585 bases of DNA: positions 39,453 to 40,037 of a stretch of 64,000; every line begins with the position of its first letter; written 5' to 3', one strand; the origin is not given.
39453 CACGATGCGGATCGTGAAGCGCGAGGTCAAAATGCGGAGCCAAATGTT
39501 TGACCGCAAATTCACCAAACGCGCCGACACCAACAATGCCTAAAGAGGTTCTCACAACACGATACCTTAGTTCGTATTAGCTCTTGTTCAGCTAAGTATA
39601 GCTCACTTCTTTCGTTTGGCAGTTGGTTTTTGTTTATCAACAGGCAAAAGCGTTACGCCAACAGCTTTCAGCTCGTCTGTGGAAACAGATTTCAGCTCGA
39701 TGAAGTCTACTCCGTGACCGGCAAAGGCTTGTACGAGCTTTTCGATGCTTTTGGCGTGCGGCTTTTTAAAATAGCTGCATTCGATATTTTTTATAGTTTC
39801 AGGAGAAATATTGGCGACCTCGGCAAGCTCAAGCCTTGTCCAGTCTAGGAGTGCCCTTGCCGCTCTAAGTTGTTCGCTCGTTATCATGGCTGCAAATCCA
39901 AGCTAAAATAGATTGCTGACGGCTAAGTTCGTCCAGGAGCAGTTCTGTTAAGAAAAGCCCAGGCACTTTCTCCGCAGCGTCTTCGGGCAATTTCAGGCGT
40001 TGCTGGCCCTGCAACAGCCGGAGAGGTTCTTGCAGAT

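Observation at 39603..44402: Three tandem paralogous HExxH-motif proteins with a near-identical C-terminal 15-aa tail, spread by 87-bp direct repeats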

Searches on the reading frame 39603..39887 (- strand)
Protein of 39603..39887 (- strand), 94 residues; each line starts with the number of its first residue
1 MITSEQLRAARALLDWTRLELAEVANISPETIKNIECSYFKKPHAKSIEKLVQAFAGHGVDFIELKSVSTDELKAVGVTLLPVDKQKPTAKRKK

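Call 6: search_protein_families(library=pfam, proteins=[window:39603-39887:-], max_evalue=0.1)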
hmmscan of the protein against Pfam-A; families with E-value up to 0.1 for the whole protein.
window:39603-39887:- (94 aa): 6 families
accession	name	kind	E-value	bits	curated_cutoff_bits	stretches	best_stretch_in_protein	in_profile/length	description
PF01381.28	HTH_3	-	1.1e-05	25.7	23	1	7-55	1-48/55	Helix-turn-helix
PF13413.12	HTH_25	-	0.00089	19.5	24.6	1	6-42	1-37/62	Helix-turn-helix domain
PF12844.13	HTH_19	-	0.0048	17.2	30.2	1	5-55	2-51/64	Helix-turn-helix domain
PF04262.19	Glu_cys_ligase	-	0.017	14.2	27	1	42-79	298-335/372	Glutamate-cysteine ligase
PF13560.12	HTH_31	-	0.021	15.6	27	1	5-36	4-35/64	Helix-turn-helix domain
PF07647.24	SAM_2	-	0.058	14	20.5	1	49-81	19-52/66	SAM domain (Sterile alpha motif)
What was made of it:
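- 39603..39887 (-): 94-aa XRE/HTH_3 regulator gene, 35 nt downstream of the 454-aa paralog. Pfam HTH_3 E=1.1e-5 (call 6).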

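Call 34: search_protein_families(library=ncbifam, proteins=[window:39603-39887:-], max_evalue=0.1)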
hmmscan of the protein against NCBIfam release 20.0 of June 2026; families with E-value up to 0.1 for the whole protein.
window:39603-39887:- (94 aa): 4 families
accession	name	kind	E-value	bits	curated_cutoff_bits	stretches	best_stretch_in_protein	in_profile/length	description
TIGR03070.1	couple_hipB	subfamily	0.0005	20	71.65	1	4-36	4-36/58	type II toxin-antitoxin system Y4mF family antitoxin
NF052239.1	antitox_spr1629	equivalog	0.0011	18.1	335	1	1-59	1-58/377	spr1629 family repressor/antitoxin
TIGR00270.2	TIGR00270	equivalog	0.0053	16.6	110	1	5-55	78-127/159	multiprotein bridging factor aMBF1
NF041951.1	phage_RstR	subfamily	0.011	16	80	1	1-56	1-55/108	RstR family transcriptional repressor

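Call 35: search_protein_families(library=padloc, proteins=[window:39603-39887:-], max_evalue=0.1)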
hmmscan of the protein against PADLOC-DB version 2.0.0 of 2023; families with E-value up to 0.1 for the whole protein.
window:39603-39887:- (94 aa): 9 families
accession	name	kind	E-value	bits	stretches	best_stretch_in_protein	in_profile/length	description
PDLC03669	Control_protein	-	1.1e-08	33.3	1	2-64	9-70/96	control protein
PDLC03949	RmrA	-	1.6e-05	22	1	1-68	1-66/363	-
PDLC04142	capH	-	2.5e-05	23.3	1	1-73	5-65/103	capH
PDLC03946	RmrA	-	4.3e-05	20.4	1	2-76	2-74/357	-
PDLC02926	HTH_VI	-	0.00011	20.4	1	5-55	4-53/92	-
PDLC03953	RmrA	-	0.00019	18.8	1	3-69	6-70/373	-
PDLC03945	RmrA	-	0.0004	17.7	1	1-58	1-57/394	-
PDLC03954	RmrA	-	0.0012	15.9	1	3-59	11-66/380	-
PDLC03951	RmrA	-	0.0023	15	1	4-62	10-67/400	-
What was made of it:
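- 39603..39887 (-): PADLOC control protein E=1.1e-8 (call 35).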
